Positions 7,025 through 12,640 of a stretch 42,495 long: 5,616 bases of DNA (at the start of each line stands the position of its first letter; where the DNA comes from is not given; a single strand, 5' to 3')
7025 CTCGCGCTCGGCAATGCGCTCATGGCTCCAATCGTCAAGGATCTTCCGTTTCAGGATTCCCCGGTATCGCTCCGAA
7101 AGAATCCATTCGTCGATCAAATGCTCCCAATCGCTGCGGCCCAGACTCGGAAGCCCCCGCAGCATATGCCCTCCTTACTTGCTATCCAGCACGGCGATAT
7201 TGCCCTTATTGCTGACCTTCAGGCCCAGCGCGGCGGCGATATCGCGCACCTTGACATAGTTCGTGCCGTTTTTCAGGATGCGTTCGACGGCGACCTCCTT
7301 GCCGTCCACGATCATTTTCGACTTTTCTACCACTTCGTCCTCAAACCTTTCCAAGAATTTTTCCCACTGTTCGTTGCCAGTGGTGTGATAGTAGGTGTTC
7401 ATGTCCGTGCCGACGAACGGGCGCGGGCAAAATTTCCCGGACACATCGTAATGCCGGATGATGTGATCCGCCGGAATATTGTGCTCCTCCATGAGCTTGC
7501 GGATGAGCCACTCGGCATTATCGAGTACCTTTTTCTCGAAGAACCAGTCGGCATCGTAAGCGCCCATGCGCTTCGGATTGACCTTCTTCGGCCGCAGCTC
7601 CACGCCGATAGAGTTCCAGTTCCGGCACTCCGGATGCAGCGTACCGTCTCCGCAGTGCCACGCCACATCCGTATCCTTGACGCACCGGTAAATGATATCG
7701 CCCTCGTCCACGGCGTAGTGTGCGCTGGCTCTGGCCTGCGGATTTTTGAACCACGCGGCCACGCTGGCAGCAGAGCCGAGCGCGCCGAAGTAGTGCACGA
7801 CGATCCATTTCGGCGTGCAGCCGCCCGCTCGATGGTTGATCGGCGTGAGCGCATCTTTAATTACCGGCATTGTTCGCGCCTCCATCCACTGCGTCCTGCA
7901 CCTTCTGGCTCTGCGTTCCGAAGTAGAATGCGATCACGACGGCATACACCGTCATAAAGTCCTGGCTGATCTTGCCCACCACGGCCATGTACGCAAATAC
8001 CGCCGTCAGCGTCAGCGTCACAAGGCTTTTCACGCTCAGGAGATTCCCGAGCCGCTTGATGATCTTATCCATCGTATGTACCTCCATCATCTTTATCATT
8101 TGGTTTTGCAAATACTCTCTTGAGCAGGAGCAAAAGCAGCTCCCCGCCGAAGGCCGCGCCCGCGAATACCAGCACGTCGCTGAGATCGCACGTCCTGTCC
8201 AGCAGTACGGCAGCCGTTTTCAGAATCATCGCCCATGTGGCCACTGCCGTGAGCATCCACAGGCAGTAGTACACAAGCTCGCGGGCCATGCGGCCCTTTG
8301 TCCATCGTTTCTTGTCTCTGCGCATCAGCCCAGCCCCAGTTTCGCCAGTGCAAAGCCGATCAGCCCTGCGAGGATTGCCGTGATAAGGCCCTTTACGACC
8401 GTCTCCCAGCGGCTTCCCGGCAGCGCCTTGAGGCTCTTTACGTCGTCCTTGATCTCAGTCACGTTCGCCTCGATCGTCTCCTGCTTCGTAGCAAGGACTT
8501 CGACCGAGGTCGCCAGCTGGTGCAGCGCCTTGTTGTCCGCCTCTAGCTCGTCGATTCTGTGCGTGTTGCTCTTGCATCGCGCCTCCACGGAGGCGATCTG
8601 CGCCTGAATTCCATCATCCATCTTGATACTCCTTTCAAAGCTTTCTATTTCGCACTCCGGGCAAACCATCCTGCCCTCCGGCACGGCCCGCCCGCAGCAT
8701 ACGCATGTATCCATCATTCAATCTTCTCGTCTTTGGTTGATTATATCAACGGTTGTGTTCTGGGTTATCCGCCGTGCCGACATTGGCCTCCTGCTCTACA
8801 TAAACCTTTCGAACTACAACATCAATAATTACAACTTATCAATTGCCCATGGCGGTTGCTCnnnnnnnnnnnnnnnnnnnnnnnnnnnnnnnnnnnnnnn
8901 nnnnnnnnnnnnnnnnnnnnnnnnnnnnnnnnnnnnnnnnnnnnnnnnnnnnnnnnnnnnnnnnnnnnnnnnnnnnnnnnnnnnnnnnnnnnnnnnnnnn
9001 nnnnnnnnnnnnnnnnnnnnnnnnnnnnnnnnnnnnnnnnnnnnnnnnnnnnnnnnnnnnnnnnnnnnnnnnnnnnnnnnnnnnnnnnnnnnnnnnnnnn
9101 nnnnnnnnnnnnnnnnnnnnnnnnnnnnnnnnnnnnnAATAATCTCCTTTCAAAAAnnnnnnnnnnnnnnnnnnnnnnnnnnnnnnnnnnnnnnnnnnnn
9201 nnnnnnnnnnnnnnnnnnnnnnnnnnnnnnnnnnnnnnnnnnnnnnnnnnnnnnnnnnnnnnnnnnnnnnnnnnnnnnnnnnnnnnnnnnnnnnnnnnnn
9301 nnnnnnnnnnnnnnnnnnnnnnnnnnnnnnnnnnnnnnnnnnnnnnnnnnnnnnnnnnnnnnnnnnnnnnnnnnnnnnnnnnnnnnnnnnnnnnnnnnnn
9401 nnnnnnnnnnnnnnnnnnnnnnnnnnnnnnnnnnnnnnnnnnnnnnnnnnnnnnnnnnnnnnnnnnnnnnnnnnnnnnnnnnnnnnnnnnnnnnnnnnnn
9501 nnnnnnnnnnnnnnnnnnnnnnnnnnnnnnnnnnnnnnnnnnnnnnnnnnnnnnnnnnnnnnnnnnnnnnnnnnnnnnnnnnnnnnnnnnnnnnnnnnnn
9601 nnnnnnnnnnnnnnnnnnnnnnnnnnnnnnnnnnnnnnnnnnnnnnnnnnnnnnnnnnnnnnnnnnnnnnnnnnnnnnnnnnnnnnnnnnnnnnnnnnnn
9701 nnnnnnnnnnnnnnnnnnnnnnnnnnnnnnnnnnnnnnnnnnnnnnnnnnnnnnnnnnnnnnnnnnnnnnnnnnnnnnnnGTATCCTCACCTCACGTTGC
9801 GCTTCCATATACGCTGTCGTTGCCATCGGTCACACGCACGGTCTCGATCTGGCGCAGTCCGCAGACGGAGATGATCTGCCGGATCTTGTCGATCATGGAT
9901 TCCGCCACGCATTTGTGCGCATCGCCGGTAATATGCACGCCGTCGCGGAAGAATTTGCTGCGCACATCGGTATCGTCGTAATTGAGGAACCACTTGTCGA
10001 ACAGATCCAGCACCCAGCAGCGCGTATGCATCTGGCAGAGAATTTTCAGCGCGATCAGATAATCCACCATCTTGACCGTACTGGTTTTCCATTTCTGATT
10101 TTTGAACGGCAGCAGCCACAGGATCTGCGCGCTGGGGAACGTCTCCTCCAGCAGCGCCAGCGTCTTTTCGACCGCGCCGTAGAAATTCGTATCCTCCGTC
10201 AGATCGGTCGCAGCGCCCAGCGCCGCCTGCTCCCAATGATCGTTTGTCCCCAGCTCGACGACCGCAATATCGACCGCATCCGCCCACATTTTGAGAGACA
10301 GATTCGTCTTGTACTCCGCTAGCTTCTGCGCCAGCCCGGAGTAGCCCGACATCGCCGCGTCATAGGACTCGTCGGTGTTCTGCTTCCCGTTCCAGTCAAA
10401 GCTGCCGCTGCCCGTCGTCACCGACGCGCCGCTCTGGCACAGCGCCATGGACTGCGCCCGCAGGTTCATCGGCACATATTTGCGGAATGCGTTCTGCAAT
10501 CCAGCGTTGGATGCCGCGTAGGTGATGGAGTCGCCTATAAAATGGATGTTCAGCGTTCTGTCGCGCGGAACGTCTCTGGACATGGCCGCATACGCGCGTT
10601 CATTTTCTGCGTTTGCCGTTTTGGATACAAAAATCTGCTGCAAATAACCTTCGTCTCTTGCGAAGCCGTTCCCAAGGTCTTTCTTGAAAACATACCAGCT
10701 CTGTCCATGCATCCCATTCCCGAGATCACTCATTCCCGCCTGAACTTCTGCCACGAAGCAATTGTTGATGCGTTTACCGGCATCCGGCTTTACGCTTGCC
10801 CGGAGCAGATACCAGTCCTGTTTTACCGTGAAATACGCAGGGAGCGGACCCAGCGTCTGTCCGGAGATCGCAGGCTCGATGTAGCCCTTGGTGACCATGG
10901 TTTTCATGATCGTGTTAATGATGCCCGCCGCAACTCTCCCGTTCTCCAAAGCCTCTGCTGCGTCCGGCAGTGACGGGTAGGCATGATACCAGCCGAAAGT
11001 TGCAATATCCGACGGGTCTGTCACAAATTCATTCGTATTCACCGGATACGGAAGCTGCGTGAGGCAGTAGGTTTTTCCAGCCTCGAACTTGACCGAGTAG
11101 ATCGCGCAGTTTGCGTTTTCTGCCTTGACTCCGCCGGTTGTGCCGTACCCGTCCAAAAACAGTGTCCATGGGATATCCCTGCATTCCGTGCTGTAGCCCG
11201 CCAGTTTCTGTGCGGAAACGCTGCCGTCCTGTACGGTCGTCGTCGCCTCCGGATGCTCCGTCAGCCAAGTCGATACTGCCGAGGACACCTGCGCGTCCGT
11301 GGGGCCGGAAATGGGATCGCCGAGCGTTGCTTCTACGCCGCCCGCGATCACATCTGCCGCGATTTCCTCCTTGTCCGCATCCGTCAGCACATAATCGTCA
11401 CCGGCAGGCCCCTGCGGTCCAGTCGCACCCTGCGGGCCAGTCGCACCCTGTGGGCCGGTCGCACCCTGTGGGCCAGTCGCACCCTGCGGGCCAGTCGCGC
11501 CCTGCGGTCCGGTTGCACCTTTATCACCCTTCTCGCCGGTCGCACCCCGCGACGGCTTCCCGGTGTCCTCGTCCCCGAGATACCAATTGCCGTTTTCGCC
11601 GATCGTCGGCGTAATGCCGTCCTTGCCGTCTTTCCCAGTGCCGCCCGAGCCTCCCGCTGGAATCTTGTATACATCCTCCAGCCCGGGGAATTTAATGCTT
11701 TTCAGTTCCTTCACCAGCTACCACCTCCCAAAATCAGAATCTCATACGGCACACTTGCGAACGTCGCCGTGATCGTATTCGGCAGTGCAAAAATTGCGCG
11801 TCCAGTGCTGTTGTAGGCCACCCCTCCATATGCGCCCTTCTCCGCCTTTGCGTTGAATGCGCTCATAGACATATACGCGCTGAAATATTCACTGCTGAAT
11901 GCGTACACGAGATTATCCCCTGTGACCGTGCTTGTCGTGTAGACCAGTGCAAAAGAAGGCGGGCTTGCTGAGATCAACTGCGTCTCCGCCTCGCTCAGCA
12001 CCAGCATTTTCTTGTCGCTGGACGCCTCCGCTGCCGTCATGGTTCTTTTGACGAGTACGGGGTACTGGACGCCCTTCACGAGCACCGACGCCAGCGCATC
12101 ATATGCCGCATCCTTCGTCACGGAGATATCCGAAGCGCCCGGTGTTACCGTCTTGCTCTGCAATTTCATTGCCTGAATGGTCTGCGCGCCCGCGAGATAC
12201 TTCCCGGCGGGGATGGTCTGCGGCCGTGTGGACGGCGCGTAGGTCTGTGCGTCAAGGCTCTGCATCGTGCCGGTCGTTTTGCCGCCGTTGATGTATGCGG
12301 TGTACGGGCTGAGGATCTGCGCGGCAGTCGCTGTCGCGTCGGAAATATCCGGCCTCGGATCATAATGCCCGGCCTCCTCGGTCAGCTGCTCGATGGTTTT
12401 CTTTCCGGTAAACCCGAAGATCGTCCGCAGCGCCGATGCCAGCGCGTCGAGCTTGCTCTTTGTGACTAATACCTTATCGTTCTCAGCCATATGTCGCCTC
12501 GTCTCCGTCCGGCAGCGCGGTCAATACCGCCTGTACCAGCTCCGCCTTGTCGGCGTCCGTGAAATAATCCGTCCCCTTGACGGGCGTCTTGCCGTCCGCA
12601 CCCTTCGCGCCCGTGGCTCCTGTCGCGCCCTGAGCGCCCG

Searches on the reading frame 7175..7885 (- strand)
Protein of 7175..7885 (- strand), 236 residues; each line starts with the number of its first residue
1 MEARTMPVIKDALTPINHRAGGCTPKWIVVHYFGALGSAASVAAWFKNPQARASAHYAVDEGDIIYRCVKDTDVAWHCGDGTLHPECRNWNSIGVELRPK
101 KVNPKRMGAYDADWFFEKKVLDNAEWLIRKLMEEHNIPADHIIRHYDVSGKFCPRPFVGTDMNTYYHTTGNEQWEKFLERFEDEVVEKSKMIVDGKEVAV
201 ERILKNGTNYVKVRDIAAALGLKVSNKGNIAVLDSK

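Call 3: search_protein_families(library=pfam, proteins=[window:7175-7885:-], max_evalue=0.1)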
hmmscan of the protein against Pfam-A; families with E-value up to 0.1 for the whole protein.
window:7175-7885:- (236 aa): 3 families
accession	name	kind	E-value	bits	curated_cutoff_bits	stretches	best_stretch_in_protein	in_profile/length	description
PF01510.30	Amidase_2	-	1.5e-22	80.8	26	1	24-156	4-131/131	N-acetylmuramoyl-L-alanine amidase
PF07833.16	Cu_amine_oxidN1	-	0.0063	16.9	24.2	1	191-227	62-100/108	Copper amine oxidase N-terminal domain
PF24538.1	DUF7599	-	0.03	14.5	27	1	165-206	33-75/85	Domain of unknown function (DUF7599)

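Call 4: search_protein_families(library=phrogs, proteins=[window:7175-7885:-], max_evalue=0.01)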
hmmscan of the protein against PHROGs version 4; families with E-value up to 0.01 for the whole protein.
window:7175-7885:- (236 aa): 19 families
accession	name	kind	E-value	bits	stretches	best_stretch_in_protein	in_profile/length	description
phrog_670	-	lysis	1.2e-30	108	1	10-223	96-300/596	endolysin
phrog_1794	-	lysis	8e-30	105.4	1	18-193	49-207/336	amidase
phrog_9611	-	lysis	4.2e-26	93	1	25-160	23-154/246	endolysin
phrog_1493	-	lysis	8.8e-25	88.7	1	25-162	34-159/394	endolysin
phrog_833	-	lysis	7.6e-24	85.9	1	21-195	26-187/294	endolysin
phrog_3088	-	lysis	1e-23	85.3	1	14-215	9-186/248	amidase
phrog_19265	-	unknown function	1.2e-22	82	1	21-170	20-157/293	-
phrog_2338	-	lysis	5e-16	60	1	14-155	17-146/346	endolysin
phrog_18955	-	unknown function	3.3e-14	53.4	1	17-160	287-422/483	-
phrog_14048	-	lysis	6.8e-12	46.7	1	21-148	23-140/305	endolysin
phrog_7698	-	lysis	6.6e-11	43.5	1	24-170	23-155/316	endolysin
phrog_7470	-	lysis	3.3e-07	30.4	1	22-115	360-456/532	amidase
phrog_12609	-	lysis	1.4e-06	29.1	1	36-142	42-136/264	endolysin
phrog_4018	-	lysis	1.8e-06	28.9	1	24-102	30-103/285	amidase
phrog_5182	-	lysis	1.8e-05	25.5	1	17-143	25-142/321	endolysin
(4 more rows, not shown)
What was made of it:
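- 7175..8717 (-): Lysis cassette: XhlA-like 8325-8717, 86-aa ORF 8065-8325, holin-like ORF 7857-8111, Amidase_2 endolysin 7175-7885 (context only). Pfam and PHROG hits (calls 3, 4).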

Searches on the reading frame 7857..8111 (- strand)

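Call 3: search_protein_families(library=pfam, proteins=[window:7857-8111:-], max_evalue=0.1)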
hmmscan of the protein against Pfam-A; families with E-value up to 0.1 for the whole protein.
window:7857-8111:- (84 aa): 2 families
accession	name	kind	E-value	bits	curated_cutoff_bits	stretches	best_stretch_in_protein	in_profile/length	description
PF10840.13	DUF2645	-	0.0024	18.9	25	1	3-65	24-88/98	Protein of unknown function (DUF2645)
PF23532.1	Microp_apicomplexa_18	-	0.054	14.1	27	1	3-63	5-69/98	Apicomplexa microprotein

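Call 4: search_protein_families(library=phrogs, proteins=[window:7857-8111:-], max_evalue=0.01)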
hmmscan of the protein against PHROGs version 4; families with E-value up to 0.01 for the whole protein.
window:7857-8111:- (84 aa): 2 families
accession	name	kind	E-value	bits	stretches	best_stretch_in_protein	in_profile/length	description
phrog_13256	-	unknown function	3.9e-17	62.8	1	21-71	4-55/62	-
phrog_34399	-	unknown function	2.1e-10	41.4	1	14-71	1-55/57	-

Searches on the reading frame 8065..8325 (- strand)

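Call 3: search_protein_families(library=pfam, proteins=[window:8065-8325:-], max_evalue=0.1)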
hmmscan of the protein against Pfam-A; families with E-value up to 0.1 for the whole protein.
window:8065-8325:- (86 aa): 1 family
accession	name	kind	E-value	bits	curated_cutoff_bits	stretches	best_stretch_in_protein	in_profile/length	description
PF20100.4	DUF6490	-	0.084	13.3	23.7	0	3-57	62-115/127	Family of unknown function (DUF6490)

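Call 4: search_protein_families(library=phrogs, proteins=[window:8065-8325:-], max_evalue=0.01)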
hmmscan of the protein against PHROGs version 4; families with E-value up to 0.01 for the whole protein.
window:8065-8325:- (86 aa): 0 families

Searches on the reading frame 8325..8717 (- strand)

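Call 3: search_protein_families(library=pfam, proteins=[window:8325-8717:-], max_evalue=0.1)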
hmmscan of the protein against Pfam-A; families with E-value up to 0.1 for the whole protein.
window:8325-8717:- (130 aa): 11 families
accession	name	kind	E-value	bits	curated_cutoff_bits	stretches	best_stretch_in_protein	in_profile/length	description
PF23991.1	DUF7310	-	0.00013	22.9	40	1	34-74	25-65/83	Coiled-coil region of unknown function (DUF7310)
PF10779.14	XhlA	-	0.00013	22.5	34.7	0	64-118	12-66/67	Haemolysin XhlA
PF24073.1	DUF7365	-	0.00022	21.8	27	1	37-91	45-99/101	Coiled-coil region of unknown function (DUF7365)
PF24481.2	CT398_CC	-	0.0054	17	27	1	38-92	56-110/180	CT398-like coiled coil hairpin domain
PF05377.16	FlaC_arch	-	0.0083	16.9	27.8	1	54-96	1-40/55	Flagella accessory protein C (FlaC)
PF09769.14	ApoO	-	0.022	15.1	31.4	1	72-126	35-85/131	Apolipoprotein O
PF06476.17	DUF1090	-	0.032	14.7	24.4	1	36-98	24-84/110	Protein of unknown function (DUF1090)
PF18912.6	DZR_2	-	0.033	14.5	27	1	4-23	9-28/56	Double zinc ribbon domain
PF00170.26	bZIP_1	-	0.075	13.6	27.6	0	66-97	29-60/64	bZIP transcription factor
PF10046.14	BLOC1_2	-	0.076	13.8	33.4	1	43-96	31-84/96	Biogenesis of lysosome-related organelles complex-1 subunit 2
PF05531.17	NPV_P10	-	0.097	13.6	29.8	0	37-91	9-63/75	Nucleopolyhedrovirus P10 protein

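Call 4: search_protein_families(library=phrogs, proteins=[window:8325-8717:-], max_evalue=0.01)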
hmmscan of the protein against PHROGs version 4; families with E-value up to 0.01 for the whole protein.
window:8325-8717:- (130 aa): 6 families
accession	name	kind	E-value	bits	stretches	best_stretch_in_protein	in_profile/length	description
phrog_937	-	other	1.9e-11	45.3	1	37-129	9-112/115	hemolysin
phrog_1193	-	other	2e-06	28.7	1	67-123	24-70/76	hemolysin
phrog_1863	-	unknown function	0.0014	19.5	0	35-63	68-96/97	-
phrog_1296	-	lysis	0.0019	19.1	1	37-90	39-92/93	holin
phrog_77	-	DNA, RNA and nucleotide metabolism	0.0021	17.6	1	2-97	627-745/967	SbcC-like subunit of palindrome specific endonuclease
phrog_3556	-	unknown function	0.0088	16.2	0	34-125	169-265/276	-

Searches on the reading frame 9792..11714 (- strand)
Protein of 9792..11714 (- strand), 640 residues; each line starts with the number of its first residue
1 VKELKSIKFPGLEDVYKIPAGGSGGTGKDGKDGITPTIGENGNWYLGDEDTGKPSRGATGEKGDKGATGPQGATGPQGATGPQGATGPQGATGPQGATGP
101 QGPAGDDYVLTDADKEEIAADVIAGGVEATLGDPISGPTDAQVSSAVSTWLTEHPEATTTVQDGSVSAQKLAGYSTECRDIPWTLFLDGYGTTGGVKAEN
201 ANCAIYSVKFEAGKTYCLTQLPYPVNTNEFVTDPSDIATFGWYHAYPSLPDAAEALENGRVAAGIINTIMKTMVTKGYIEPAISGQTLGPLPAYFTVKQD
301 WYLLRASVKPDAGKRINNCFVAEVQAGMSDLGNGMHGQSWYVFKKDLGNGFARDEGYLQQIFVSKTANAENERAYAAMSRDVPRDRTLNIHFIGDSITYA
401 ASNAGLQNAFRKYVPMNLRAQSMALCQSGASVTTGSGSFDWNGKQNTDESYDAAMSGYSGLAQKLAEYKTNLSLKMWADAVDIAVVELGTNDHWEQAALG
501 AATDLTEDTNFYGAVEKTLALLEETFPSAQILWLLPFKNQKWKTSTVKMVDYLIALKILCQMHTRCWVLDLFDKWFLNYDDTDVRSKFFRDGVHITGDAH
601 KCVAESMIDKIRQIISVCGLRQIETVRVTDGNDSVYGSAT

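Call 3: search_protein_families(library=pfam, proteins=[window:9792-11714:-], max_evalue=0.1)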
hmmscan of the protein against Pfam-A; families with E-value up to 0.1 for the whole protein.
window:9792-11714:- (640 aa): 4 families
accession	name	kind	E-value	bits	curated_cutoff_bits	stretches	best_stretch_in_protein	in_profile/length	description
PF13472.12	Lipase_GDSL_2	-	5e-08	34.1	32.9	1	392-601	1-177/178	GDSL-like Lipase/Acylhydrolase family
PF01391.23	Collagen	-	1.2e-07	31.8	27.2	1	57-105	7-55/60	Collagen triple helix repeat (20 copies)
PF00657.28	Lipase_GDSL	-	0.00037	21.1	23.6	1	391-605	2-206/208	GDSL-like Lipase/Acylhydrolase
PF04311.20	DUF459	-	0.038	13.8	27.2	0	454-503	32-82/197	Protein of unknown function (DUF459)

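Call 4: search_protein_families(library=phrogs, proteins=[window:9792-11714:-], max_evalue=0.01)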
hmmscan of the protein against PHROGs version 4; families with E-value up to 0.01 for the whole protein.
window:9792-11714:- (640 aa): 35 families (the best 25 are shown)
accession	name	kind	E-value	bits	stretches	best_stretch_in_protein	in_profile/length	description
phrog_5073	-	tail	8.8e-18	65.6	1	19-158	277-405/519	tail fiber protein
phrog_5240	-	tail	3.2e-15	56.8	1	389-613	458-667/670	tail fiber protein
phrog_819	-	tail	5.4e-13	49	1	20-107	501-588/1024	tail protein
phrog_11541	-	unknown function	1.7e-12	47.5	1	390-617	612-829/832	-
phrog_8745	-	tail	2.2e-11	42.8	1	21-143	1398-1521/1803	tail fiber protein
phrog_366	-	tail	3.1e-10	41.1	1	24-131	312-388/474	tail fiber protein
phrog_6320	-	tail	8.1e-10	39.1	1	19-107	114-202/745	tail fiber protein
phrog_18350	-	tail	8.1e-09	36.5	1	20-107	110-198/253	tail fiber protein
phrog_10972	-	tail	1e-08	36.1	1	26-107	132-213/343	tail fiber protein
phrog_38766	-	head and packaging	2.3e-08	34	1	22-105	83-175/478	virion structural protein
phrog_17587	-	tail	1.2e-07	31.6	1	51-106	348-403/641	tail fiber protein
phrog_1806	-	tail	1.3e-07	32.2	1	17-105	153-230/276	collagen like minor tail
phrog_3890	-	tail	1.2e-06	26.2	1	59-107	1898-1946/3453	straight fibre tail protein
phrog_34255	-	unknown function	1.7e-06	27.1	1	21-109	340-441/1044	-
phrog_14726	-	tail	1.9e-06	27.9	1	52-146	177-269/537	tail fiber protein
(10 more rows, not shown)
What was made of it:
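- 9792..11714 (-): 640-aa fibre protein with collagen-like repeats and a C-terminal SGNH/GDSL hydrolase (context; not constant across backbones). Pfam Collagen and Lipase_GDSL_2, PHROG tail fibre families (calls 3, 4).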

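Call 72: search_solved_structures(query=window:9792-11714:-, max_evalue=1)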
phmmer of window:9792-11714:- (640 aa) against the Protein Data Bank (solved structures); distinct sequences matched with E-value up to 1: 37.
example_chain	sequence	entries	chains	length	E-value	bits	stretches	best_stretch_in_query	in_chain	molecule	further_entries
9wxp_BK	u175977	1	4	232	6.4e-05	24.6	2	55-105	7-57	Collagen type IX alpha 2 chain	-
9wxp_EA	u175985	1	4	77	0.00019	23.1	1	57-105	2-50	Fibrillar collagen NC1 domain-containing protein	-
9wxp_BL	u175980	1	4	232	0.00034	22.3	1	57-102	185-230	Collagen alpha-3(IX) chain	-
9wxp_ED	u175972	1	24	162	0.00062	21.4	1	55-107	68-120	Collagen type II alpha 1 chain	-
9wxp_DC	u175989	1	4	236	0.0028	19.2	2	56-107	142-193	Fibrillar collagen NC1 domain-containing protein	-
9wxp_AJ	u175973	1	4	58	0.0034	19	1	53-105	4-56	Collagen type IX alpha 1 chain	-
9wxp_EC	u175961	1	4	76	0.0044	18.6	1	57-105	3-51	Fibrillar collagen NC1 domain-containing protein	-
7pkq_b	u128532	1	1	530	0.006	18.1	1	52-103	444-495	uS2m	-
9llp_A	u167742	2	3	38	0.013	17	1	69-105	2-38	collagen heterotrimer chain A | ABC type heterotrimer collagen-like peptide chain A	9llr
6fv0_A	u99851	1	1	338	0.019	16.5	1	55-100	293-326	Kinesin light chain 1,Torsin-1A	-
7bxd_A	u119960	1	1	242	0.021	16.4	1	478-576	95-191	GDSL-like protein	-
9wxp_BC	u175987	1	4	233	0.024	16.2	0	57-105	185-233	Collagen type XI alpha 1 chain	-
6swu_A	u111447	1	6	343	0.03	15.8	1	55-87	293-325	Kinesin light chain 1,Kinesin light chain 1,TPR domain of kinesin light chain 1 in complex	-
3hqv_B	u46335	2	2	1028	0.03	15.8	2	50-107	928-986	Collagen alpha-2(I) chain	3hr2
9wxp_AK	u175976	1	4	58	0.031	15.8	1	53-102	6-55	Collagen type IX alpha 2 chain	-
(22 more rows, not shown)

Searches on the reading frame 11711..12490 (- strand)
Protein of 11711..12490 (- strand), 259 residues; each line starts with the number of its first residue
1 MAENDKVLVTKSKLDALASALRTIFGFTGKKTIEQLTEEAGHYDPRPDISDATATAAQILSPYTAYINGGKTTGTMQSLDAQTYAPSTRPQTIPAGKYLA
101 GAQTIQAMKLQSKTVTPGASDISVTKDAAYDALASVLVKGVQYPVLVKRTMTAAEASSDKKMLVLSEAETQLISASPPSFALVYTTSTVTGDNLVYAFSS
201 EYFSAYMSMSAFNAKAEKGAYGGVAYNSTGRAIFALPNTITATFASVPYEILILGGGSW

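Call 3: search_protein_families(library=pfam, proteins=[window:11711-12490:-], max_evalue=0.1)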
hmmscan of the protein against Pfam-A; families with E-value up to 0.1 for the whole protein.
window:11711-12490:- (259 aa): 1 family
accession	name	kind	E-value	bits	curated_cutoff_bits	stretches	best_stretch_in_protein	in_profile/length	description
PF07484.17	Collar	-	0.044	14.2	24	0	223-239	36-52/57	Phage Tail Collar Domain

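Call 4: search_protein_families(library=phrogs, proteins=[window:11711-12490:-], max_evalue=0.01)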
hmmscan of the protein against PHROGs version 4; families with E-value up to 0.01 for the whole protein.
window:11711-12490:- (259 aa): 2 families
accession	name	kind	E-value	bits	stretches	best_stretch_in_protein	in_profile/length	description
phrog_13589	-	unknown function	1.8e-08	33.8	1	42-204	785-931/1042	-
phrog_38337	-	unknown function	5.2e-07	29.7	1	48-124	304-386/622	-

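Call 71: search_solved_structures(query=window:11711-12490:-, max_evalue=10)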
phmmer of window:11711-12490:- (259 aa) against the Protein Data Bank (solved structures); distinct sequences matched with E-value up to 10: 4.
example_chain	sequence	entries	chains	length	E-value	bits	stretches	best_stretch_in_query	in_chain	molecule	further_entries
7x86_A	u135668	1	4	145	0.49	13.5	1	50-109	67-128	PloI4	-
9n4h_A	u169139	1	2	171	0.54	13.4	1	188-259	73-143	YehD protein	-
9n4i_A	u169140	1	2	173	0.54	13.4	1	188-259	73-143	YehD protein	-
9n4g_A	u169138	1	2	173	0.54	13.4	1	188-259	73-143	YehD protein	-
